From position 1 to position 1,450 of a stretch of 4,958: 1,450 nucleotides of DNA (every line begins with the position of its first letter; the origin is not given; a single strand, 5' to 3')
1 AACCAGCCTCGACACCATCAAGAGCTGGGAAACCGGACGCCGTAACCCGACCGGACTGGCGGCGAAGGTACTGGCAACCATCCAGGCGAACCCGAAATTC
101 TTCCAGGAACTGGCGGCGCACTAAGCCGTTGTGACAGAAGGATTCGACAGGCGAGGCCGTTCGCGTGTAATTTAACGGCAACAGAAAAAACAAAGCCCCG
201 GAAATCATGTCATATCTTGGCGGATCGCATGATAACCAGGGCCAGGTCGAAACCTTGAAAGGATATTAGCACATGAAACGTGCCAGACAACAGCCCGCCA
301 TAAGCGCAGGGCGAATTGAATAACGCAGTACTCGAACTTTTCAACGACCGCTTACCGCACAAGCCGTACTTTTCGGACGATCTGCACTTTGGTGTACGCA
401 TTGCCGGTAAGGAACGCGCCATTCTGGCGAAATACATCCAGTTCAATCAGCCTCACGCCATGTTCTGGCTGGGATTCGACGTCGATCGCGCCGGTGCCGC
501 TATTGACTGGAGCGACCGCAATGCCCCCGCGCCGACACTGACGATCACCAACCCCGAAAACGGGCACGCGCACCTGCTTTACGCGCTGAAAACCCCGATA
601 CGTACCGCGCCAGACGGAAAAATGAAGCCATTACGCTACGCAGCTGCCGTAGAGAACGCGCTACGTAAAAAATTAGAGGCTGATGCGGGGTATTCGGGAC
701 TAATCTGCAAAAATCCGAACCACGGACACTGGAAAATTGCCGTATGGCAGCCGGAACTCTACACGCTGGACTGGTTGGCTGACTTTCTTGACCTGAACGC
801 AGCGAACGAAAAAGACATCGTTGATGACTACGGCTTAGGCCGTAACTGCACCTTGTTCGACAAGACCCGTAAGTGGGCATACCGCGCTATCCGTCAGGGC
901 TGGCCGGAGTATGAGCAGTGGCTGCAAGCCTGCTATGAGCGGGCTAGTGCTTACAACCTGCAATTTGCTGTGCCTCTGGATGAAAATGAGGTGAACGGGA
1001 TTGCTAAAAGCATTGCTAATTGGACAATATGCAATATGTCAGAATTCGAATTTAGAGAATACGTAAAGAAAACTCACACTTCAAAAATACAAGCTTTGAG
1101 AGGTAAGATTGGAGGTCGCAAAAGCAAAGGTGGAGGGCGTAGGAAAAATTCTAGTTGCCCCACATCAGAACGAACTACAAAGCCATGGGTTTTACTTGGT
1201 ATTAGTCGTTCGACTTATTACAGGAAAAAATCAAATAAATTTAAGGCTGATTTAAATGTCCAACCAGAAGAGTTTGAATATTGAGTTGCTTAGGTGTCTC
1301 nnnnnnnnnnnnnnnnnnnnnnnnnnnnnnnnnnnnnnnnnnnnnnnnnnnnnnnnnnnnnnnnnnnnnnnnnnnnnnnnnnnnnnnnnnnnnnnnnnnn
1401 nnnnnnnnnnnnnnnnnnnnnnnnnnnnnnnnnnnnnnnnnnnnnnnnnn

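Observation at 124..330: rep appears to start at TTG with a weak ribosome-binding site, overlapped by a well-initiated 16-codon upstream ORF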

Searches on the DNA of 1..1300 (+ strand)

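Call 3: search_dna_similar(query=window:1-1300:+, collection=plasmids, mode=near, max_rows=30)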
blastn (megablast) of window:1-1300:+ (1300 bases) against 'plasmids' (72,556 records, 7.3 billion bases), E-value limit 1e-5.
Records with a match: 320; places in all: 352; records where one place covers at least 80% of the query: 4.
Best place of each record, by identity: 95-99% 13; 90-95% 143; 80-90% 163; 60-80% 1.
By first word of the organism name: Klebsiella 179; Escherichia 50; Enterobacter 19; Salmonella 12; Citrobacter 11; Yersinia 10; Serratia 8; Shigella 6; Edwardsiella 6; Raoultella 5; and 8 more.
By predicted mobility (MOB-suite, as given by PLSDB): mobilizable 166; non-mobilizable 149; conjugative 5.
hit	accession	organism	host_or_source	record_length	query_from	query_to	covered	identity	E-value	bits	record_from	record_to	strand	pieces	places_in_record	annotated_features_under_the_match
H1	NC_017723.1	Escherichia coli ETEC H10407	-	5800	1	1091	84%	90.9%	0e+0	1467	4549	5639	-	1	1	replication initiation protein | nadS: NadS family protein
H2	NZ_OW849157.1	Serratia marcescens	Homo sapiens,Complejo Asistencial ...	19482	2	1079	83%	90.7%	0e+0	1432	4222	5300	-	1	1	replication initiation protein | nadS: NadS family protein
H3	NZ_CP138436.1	Klebsiella pneumoniae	Homo sapiens,Bacterial pure ...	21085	1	1026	79%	95.2%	0e+0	1624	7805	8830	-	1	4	replication initiation protein | nadS: NadS family protein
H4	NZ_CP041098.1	Klebsiella pneumoniae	Swine,Rectal swab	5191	1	1026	79%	95.0%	0e+0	1613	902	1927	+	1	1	replication initiation protein | nadS: NadS family protein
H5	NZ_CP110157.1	Klebsiella pneumoniae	chicken,chicken intestinal contents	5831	1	1025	79%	94.8%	0e+0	1600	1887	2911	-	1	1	replication initiation protein | nadS: NadS family protein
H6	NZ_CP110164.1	Klebsiella pneumoniae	chicken,chicken intestinal contents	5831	1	1025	79%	94.8%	0e+0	1600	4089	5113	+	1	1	replication initiation protein | nadS: NadS family protein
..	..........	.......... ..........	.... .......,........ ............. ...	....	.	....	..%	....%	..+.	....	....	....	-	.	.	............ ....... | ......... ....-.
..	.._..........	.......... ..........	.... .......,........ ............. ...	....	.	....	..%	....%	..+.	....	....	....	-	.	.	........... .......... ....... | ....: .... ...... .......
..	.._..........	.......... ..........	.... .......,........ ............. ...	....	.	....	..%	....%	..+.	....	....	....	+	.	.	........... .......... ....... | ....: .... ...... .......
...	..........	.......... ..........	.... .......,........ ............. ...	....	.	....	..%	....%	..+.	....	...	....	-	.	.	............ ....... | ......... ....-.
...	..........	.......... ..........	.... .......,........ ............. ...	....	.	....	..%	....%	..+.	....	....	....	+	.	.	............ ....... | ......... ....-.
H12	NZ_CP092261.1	Salmonella enterica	broiler chickens,mixed culture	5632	1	1025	79%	93.9%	0e+0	1544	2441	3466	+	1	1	replication initiation protein | nadS: NadS family protein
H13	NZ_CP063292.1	Salmonella enterica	Homo sapiens,stool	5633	1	1025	79%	93.9%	0e+0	1544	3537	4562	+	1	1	replication initiation protein | nadS: NadS family protein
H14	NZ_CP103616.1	Klebsiella pneumoniae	Homo sapiens,blood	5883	1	1026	79%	93.7%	0e+0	1535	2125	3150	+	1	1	replication initiation protein | nadS: NadS family protein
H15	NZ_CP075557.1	Klebsiella pneumoniae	a feces sample of swine origin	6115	1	1029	79%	92.6%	0e+0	1482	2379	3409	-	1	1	replication initiation protein | nadS: NadS family protein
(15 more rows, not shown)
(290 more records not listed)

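Call 9: get_annotated_region(hit=H1, flank=600)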
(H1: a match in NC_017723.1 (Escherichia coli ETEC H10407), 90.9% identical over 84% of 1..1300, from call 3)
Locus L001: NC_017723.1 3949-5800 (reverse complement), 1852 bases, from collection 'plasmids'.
description: Escherichia coli ETEC H10407 plasmid p58, complete sequence
organism: Escherichia coli ETEC H10407 (NCBI taxid 316401)
taxonomy: Bacteria; Pseudomonadota; Gammaproteobacteria; Enterobacterales; Enterobacteriaceae; Escherichia; Escherichia coli; Escherichia coli ETEC H10407
host: -; source: -; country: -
typing (MOB-suite, as given by PLSDB): mobilizable; relaxase MOBP
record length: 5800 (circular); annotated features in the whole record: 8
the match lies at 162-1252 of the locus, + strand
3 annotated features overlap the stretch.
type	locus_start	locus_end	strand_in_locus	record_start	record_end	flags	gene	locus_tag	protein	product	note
CDS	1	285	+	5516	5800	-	nadS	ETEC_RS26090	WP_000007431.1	NadS family protein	-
CDS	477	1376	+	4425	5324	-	-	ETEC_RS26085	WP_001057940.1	replication initiation protein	-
CDS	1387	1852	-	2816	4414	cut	-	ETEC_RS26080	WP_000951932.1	anti-phage dCTP deaminase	-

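Call 10: get_annotated_region(hit=H4, flank=600)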
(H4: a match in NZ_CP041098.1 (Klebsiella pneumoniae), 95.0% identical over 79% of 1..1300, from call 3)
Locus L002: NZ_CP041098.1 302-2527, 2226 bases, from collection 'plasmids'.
description: Klebsiella pneumoniae subsp. pneumoniae strain KPCTRSRTH01 plasmid unnamed6, complete sequence
organism: Klebsiella pneumoniae (NCBI taxid 72407)
taxonomy: Bacteria; Pseudomonadota; Gammaproteobacteria; Enterobacterales; Enterobacteriaceae; Klebsiella; Klebsiella pneumoniae
host: -; source: Swine,Rectal swab; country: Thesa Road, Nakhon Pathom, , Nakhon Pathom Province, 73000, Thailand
typing (MOB-suite, as given by PLSDB): mobilizable; relaxase MOBP
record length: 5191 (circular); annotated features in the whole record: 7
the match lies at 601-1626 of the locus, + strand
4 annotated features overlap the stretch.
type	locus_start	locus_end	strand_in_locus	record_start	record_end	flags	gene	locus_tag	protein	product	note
CDS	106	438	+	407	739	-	-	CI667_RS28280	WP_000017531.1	type II toxin-antitoxin system RelE/ParE family toxin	-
CDS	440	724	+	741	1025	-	nadS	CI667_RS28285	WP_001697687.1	NadS family protein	-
CDS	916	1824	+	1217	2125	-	-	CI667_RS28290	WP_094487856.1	replication initiation protein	-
CDS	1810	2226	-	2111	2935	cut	-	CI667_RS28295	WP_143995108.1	J domain-containing protein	GO:0006457 - protein folding [Evidence IEA]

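Call 11: search_dna_similar(query=window:124-330:+, collection=plasmids, mode=distant, max_rows=60, rows=spread, max_evalue=0.001)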
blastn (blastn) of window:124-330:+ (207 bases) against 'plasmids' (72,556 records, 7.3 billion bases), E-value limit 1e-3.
Records with a match: 375; places in all: 387; records where one place covers at least 80% of the query: 134.
Best place of each record, by identity: >=99% 10; 95-99% 96; 90-95% 67; 80-90% 111; 60-80% 91.
By first word of the organism name: Klebsiella 138; Escherichia 75; Enterobacter 40; Edwardsiella 28; Salmonella 21; Citrobacter 21; Serratia 12; Yersinia 11; Raoultella 5; Shigella 5; and 11 more.
By predicted mobility (MOB-suite, as given by PLSDB): mobilizable 222; non-mobilizable 131; conjugative 22.
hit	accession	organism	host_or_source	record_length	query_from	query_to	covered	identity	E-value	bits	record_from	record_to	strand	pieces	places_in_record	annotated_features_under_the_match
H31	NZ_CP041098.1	Klebsiella pneumoniae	Swine,Rectal swab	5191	1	207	100%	100.0%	2e-101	374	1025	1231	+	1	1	replication initiation protein | nadS: NadS family protein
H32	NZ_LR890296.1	Klebsiella pneumoniae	Homo sapiens,Rectal swab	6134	1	207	100%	100.0%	2e-101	374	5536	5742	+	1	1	nadS: NadS family protein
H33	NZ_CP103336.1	Escherichia coli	feces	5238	1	207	100%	98.1%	9e-94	349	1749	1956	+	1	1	replication initiation protein | nadS: NadS family protein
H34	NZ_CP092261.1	Salmonella enterica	broiler chickens,mixed culture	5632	1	207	100%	97.6%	4e-92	344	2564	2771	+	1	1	replication initiation protein | nadS: NadS family protein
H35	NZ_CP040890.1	Leclercia adecarboxylata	Homo sapiens,cell culture,stool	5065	1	203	98%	96.1%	1e-85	322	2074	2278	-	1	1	replication initiation protein | nadS: NadS family protein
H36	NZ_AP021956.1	Klebsiella quasipneumoniae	-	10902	1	203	98%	96.1%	1e-86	325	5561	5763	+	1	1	replication initiation protein | nadS: NadS family protein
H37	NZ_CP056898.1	Citrobacter sp. RHBSTW-00021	culture,Wastewater effluent sample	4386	1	203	98%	95.6%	5e-84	317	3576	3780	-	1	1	replication initiation protein | nadS: NadS family protein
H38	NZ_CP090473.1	Klebsiella pneumoniae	Homo sapiens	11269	1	207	100%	93.8%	6e-83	313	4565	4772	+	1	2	replication initiation protein | nadS: NadS family protein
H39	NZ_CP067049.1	Klebsiella pneumoniae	Homo sapiens,blood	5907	1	203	98%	95.1%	6e-83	313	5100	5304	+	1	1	replication initiation protein | nadS: NadS family protein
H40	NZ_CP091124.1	Serratia marcescens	Canis lupus familiaris,pure bacterial ...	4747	1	203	98%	95.1%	5e-84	316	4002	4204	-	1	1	replication initiation protein | nadS: NadS family protein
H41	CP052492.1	Klebsiella pneumoniae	Homo sapiens,blood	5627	1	203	98%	93.6%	9e-81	306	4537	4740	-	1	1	replicase | helix-turn-helix domain-containing protein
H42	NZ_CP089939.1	Erwinia tracheiphila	Cucumis melo,cell culture,Infected ...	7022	1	203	98%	92.7%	2e-77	295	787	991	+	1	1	none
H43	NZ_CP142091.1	Serratia sp. K-M0228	Homo sapiens,wound swab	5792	1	190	92%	97.4%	4e-85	321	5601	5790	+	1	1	nadS: NadS family protein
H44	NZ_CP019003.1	Escherichia coli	Homo sapiens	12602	1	205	99%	84.4%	5e-53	214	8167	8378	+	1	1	nadS: NadS family protein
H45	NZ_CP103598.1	Escherichia coli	Homo sapiens,blood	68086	1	205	99%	84.4%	5e-53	214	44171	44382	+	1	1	nadS: NadS family protein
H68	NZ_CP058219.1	Escherichia coli Nissle 1917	Homo sapiens,pure culture,feces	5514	42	200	77%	80.2%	2e-27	130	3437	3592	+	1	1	replication initiation protein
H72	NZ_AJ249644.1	Plesiomonas shigelloides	-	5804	42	181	68%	82.6%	1e-28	132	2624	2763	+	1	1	none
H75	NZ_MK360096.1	Salmonella enterica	meat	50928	7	141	65%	80.1%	7e-19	101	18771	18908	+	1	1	replication initiation protein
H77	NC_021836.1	Edwardsiella ictaluri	-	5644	63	187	60%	83.6%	2e-25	123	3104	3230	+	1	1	none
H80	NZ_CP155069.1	Pantoea sp. BRR-3P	single cell,Elaeagnus umbellata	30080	62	187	61%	78.6%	3e-18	99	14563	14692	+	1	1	none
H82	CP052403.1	Klebsiella pneumoniae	Homo sapiens,blood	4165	64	187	60%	76.9%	2e-13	83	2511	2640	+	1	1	none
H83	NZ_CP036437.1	Citrobacter sp. ABFQG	-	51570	62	141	39%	79.5%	5e-8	64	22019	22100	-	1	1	none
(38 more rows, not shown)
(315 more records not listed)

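Call 21: search_rna_families(sources=[L068, L069, L024, L025, L026, L016, L019, L030, L048, L023, L033, L034], threshold=evalue, max_evalue=1)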
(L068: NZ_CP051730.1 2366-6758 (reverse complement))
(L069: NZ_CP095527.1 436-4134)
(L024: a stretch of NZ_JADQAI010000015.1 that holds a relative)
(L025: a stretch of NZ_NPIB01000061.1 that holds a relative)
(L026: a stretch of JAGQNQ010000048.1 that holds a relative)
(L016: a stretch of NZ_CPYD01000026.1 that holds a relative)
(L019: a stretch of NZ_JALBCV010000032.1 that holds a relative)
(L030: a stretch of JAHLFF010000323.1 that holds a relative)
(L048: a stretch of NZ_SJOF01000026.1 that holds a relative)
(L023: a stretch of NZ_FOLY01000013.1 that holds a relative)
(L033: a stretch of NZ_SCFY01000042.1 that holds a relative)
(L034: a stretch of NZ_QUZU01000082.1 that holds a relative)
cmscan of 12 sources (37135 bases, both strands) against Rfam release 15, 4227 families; matches with E-value up to 1: 12.
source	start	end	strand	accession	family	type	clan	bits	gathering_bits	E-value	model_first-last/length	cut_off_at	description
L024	2846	3000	+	RF00372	sroH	Gene; sRNA;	-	58.6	80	3.2e-11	1-161/161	no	sroH RNA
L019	414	530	+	RF01089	PK-repBA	Cis-reg;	-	57.1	45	3.7e-10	1-124/124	no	Pseudoknot of the regulatory region of the repBA gene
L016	1373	1490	+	RF01089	PK-repBA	Cis-reg;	-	51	45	1.6e-08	1-124/124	no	Pseudoknot of the regulatory region of the repBA gene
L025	437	573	+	RF01089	PK-repBA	Cis-reg;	-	41.6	45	5.4e-06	1-124/124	no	Pseudoknot of the regulatory region of the repBA gene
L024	1320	1456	+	RF01089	PK-repBA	Cis-reg;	-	39.8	45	1.6e-05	1-124/124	no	Pseudoknot of the regulatory region of the repBA gene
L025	432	521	-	RF00042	CopA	Gene; antisense;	-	29.5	60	0.2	1-92/92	no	CopA-like RNA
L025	432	573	+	RF01087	PK-repZ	Cis-reg;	-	29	44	0.015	1-150/150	no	Pseudoknot of the regulatory region of the repZ gene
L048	1343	1426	-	RF02589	Spy779816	Gene; sRNA;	-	28.7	67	0.78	1-88/88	no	S. pyogenes small RNA 779816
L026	101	214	+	RF01089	PK-repBA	Cis-reg;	-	27.9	45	0.026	1-124/124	no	Pseudoknot of the regulatory region of the repBA gene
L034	2287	2343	-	RF02057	STnc40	Gene; sRNA;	-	27.2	45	0.94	1-70/70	no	Salmonella enterica sRNA STnc40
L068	607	730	+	RF01089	PK-repBA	Cis-reg;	-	23.7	45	0.36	1-124/124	no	Pseudoknot of the regulatory region of the repBA gene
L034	243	380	-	RF02606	AbsR28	Gene; sRNA;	-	21.6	50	0.94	1-180/180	no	Acinetobacter sRNA 28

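Call 29: get_annotated_region(hit=H75, flank=1500)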
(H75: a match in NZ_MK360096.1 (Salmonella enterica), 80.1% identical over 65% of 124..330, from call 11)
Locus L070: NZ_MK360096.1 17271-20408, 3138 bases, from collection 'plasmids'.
description: Salmonella enterica strain 13-SA02717 plasmid pSE13-SA02717, complete sequence
organism: Salmonella enterica (NCBI taxid 28901)
taxonomy: Bacteria; Pseudomonadota; Gammaproteobacteria; Enterobacterales; Enterobacteriaceae; Salmonella; Salmonella enterica
host: -; source: meat; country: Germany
typing (MOB-suite, as given by PLSDB): conjugative; replicon IncX1; relaxase MOBP; mating-pair formation MPF_T
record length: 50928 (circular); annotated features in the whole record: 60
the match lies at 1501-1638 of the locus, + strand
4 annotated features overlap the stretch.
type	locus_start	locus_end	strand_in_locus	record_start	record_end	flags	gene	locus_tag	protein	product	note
CDS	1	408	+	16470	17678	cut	-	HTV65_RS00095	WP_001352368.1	IS4-like element ISVsa5 family transposase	-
CDS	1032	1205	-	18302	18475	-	-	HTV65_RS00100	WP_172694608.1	hypothetical protein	-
CDS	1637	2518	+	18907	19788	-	-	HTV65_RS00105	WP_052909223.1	replication initiation protein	-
CDS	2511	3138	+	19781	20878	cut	-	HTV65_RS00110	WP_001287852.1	DUF262 domain-containing protein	-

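Call 30: get_annotated_region(hit=H83, flank=1500)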
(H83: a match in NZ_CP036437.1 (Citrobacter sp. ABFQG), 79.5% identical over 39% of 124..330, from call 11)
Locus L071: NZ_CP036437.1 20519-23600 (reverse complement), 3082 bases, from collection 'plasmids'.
description: Citrobacter sp. ABFQG plasmid pKPC-e4b7, complete sequence
organism: Citrobacter sp. ABFQG (NCBI taxid 2529121)
taxonomy: Bacteria; Pseudomonadota; Gammaproteobacteria; Enterobacterales; Enterobacteriaceae; Citrobacter; Citrobacter sp. ABFQG
host: -; source: -; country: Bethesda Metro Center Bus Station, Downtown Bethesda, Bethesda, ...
typing (MOB-suite, as given by PLSDB): mobilizable; replicon rep_cluster_1367; relaxase MOBC
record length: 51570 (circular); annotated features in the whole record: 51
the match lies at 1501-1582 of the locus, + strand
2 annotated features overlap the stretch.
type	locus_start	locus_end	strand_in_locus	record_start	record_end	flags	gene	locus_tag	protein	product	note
CDS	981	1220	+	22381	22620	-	-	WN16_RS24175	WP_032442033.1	hypothetical protein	-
CDS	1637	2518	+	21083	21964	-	repA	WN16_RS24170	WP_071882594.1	plasmid replication initiator RepA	-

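Call 37: get_annotated_region(hit=H68, flank=400)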
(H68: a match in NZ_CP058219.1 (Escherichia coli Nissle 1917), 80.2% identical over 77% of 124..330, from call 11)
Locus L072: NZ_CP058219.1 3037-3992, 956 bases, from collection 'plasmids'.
description: Escherichia coli Nissle 1917 plasmid pMUT2, complete sequence
organism: Escherichia coli Nissle 1917 (NCBI taxid 316435)
taxonomy: Bacteria; Pseudomonadota; Gammaproteobacteria; Enterobacterales; Enterobacteriaceae; Escherichia; Escherichia coli; Escherichia coli Nissle 1917
host: -; source: Homo sapiens,pure culture,feces; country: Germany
typing (MOB-suite, as given by PLSDB): mobilizable; replicon rep_cluster_2486; relaxase MOBP
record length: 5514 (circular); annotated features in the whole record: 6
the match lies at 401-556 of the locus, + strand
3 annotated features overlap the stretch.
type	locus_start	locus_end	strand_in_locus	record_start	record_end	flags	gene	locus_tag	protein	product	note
CDS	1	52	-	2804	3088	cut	-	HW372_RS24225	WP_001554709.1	type II toxin-antitoxin system RelE/ParE family toxin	GO:0030541 - plasmid partitioning [Evidence IEA]; GO:0051290 - protein heterotetramerization [Evidence IEA]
CDS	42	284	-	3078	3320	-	-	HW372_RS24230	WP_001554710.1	type II toxin-antitoxin system RelB/DinJ family antitoxin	-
CDS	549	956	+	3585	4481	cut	-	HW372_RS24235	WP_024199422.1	replication initiation protein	-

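Call 38: get_annotated_region(hit=H72, flank=400)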
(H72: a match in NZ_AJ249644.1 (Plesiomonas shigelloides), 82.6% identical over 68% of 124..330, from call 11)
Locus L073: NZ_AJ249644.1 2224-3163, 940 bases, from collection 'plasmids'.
description: Plesiomonas shigelloides strain O36:H34 plasmid p11184, complete sequence
organism: Plesiomonas shigelloides (NCBI taxid 703)
taxonomy: Bacteria; Pseudomonadota; Gammaproteobacteria; Enterobacterales; Enterobacteriaceae; Plesiomonas; Plesiomonas shigelloides
host: -; source: -; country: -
typing (MOB-suite, as given by PLSDB): mobilizable; replicon rep_cluster_2486; relaxase MOBP
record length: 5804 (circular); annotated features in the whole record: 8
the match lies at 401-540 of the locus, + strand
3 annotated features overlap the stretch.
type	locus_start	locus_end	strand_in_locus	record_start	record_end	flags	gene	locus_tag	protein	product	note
CDS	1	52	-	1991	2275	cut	-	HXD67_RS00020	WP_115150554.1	type II toxin-antitoxin system RelE/ParE family toxin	GO:0030541 - plasmid partitioning [Evidence IEA]; GO:0051290 - protein heterotetramerization [Evidence IEA]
CDS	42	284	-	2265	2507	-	-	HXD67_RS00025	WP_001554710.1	type II toxin-antitoxin system RelB/DinJ family antitoxin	-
CDS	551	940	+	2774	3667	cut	-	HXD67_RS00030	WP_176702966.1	replication initiation protein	-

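Call 39: get_annotated_region(hit=H77, flank=400)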
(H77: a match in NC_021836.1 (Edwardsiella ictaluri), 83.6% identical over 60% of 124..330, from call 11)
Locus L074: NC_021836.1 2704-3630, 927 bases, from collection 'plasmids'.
description: Edwardsiella ictaluri plasmid PEI2, complete sequence
organism: Edwardsiella ictaluri (NCBI taxid 67780)
taxonomy: Bacteria; Pseudomonadota; Gammaproteobacteria; Enterobacterales; Hafniaceae; Edwardsiella; Edwardsiella ictaluri
host: -; source: -; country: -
typing (MOB-suite, as given by PLSDB): non-mobilizable; replicon rep_cluster_1164
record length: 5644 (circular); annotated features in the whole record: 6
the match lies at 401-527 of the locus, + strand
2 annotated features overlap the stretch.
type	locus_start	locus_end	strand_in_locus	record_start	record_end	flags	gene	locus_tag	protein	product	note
CDS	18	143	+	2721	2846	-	-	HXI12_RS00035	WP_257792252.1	hypothetical protein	-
CDS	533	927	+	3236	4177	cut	-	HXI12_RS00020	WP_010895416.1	replication initiation protein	-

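Call 40: get_annotated_region(hit=H80, flank=400)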
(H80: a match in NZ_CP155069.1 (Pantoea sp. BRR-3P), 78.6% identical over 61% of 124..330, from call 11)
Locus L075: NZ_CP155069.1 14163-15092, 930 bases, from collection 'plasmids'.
description: Pantoea sp. BRR-3P plasmid unnamed3, complete sequence
organism: Pantoea sp. BRR-3P (NCBI taxid 3141541)
taxonomy: Bacteria; Pseudomonadota; Gammaproteobacteria; Enterobacterales; Erwiniaceae; Pantoea; Pantoea sp. BRR-3P
host: -; source: single cell,Elaeagnus umbellata; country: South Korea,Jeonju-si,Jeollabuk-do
typing (MOB-suite, as given by PLSDB): non-mobilizable
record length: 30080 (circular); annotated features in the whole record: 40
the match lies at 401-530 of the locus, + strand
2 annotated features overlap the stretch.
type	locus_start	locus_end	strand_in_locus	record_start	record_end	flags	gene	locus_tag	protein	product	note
CDS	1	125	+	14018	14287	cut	-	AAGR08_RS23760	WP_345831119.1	hypothetical protein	-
CDS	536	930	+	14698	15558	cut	repA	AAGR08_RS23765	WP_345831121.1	plasmid replication initiator RepA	-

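Call 41: get_annotated_region(hit=H82, flank=400)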
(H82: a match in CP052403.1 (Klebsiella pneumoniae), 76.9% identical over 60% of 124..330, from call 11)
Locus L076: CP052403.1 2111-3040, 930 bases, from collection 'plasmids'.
description: Klebsiella pneumoniae strain C17KP0039 plasmid pC17KP0039-4, complete sequence
organism: Klebsiella pneumoniae (NCBI taxid 573)
taxonomy: Bacteria; Pseudomonadota; Gammaproteobacteria; Enterobacterales; Enterobacteriaceae; Klebsiella; Klebsiella pneumoniae
host: -; source: Homo sapiens,blood; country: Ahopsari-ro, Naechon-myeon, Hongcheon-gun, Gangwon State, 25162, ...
typing (MOB-suite, as given by PLSDB): non-mobilizable
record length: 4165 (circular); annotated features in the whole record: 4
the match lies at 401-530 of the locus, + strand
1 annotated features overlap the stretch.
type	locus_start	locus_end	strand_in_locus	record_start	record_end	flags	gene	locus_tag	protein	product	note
CDS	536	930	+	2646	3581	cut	-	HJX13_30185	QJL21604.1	replicase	-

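Call 57: search_rna_families(sources=[L003, L004, L005, L006, L007, L008, L009, L010, L011, L012, L013, L014, L015, L016, L017, L018, L019, L020, L021, L071], threshold=evalue, max_evalue=0.01)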
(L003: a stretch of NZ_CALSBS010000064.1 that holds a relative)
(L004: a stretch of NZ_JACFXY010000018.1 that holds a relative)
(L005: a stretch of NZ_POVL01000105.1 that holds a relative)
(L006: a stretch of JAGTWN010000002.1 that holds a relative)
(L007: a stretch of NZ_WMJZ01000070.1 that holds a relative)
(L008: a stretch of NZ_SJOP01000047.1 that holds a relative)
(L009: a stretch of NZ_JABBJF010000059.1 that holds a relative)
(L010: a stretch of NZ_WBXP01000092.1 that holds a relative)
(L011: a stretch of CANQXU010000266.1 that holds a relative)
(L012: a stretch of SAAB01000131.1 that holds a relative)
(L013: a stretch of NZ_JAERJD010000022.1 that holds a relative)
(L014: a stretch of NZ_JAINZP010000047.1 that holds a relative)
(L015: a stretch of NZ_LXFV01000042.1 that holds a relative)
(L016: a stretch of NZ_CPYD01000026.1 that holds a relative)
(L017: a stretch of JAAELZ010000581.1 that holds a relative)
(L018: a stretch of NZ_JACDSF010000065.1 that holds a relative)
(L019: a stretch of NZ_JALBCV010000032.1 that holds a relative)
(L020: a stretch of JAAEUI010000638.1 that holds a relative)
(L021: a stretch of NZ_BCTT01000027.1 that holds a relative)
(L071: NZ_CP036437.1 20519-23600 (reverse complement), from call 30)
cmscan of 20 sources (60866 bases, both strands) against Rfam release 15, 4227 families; matches with E-value up to 0.01: 19.
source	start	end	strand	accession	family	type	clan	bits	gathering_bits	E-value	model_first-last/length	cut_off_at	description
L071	1508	1626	+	RF01089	PK-repBA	Cis-reg;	-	60.4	45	7.8e-11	1-124/124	no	Pseudoknot of the regulatory region of the repBA gene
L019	414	530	+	RF01089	PK-repBA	Cis-reg;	-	57.1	45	6.1e-10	1-124/124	no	Pseudoknot of the regulatory region of the repBA gene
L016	1373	1490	+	RF01089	PK-repBA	Cis-reg;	-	51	45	2.7e-08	1-124/124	no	Pseudoknot of the regulatory region of the repBA gene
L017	1372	1490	+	RF01089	PK-repBA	Cis-reg;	-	47.4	45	2.6e-07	1-124/124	no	Pseudoknot of the regulatory region of the repBA gene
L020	1372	1490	+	RF01089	PK-repBA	Cis-reg;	-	47.4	45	2.6e-07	1-124/124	no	Pseudoknot of the regulatory region of the repBA gene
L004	1378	1490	+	RF01089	PK-repBA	Cis-reg;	-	46.7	45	3.9e-07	1-124/124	no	Pseudoknot of the regulatory region of the repBA gene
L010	1376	1490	+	RF01089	PK-repBA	Cis-reg;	-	44.8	45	1.3e-06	1-124/124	no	Pseudoknot of the regulatory region of the repBA gene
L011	759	872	+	RF01089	PK-repBA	Cis-reg;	-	43.5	45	2.8e-06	1-124/124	no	Pseudoknot of the regulatory region of the repBA gene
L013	1377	1490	+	RF01089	PK-repBA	Cis-reg;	-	42.7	45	4.7e-06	1-124/124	no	Pseudoknot of the regulatory region of the repBA gene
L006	56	169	+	RF01089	PK-repBA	Cis-reg;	-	41.5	45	9.4e-06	1-124/124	no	Pseudoknot of the regulatory region of the repBA gene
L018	1377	1490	+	RF01089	PK-repBA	Cis-reg;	-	41.5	45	9.9e-06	1-124/124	no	Pseudoknot of the regulatory region of the repBA gene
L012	253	365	+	RF01089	PK-repBA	Cis-reg;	-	40.9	45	1.4e-05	1-124/124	no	Pseudoknot of the regulatory region of the repBA gene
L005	1377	1490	+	RF01089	PK-repBA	Cis-reg;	-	39.8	45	2.8e-05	1-124/124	no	Pseudoknot of the regulatory region of the repBA gene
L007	1379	1490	+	RF01089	PK-repBA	Cis-reg;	-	39.8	45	2.8e-05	1-124/124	no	Pseudoknot of the regulatory region of the repBA gene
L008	1377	1490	+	RF01089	PK-repBA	Cis-reg;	-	39.2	45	4.1e-05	1-124/124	no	Pseudoknot of the regulatory region of the repBA gene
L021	1376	1490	+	RF01089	PK-repBA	Cis-reg;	-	36.2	45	0.00026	1-124/124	no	Pseudoknot of the regulatory region of the repBA gene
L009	1379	1490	+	RF01089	PK-repBA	Cis-reg;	-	35.3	45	0.00044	1-124/124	no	Pseudoknot of the regulatory region of the repBA gene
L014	1377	1490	+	RF01089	PK-repBA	Cis-reg;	-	34.6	45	0.00068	1-124/124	no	Pseudoknot of the regulatory region of the repBA gene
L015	1377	1490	+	RF01089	PK-repBA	Cis-reg;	-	34.6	45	0.00068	1-124/124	no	Pseudoknot of the regulatory region of the repBA gene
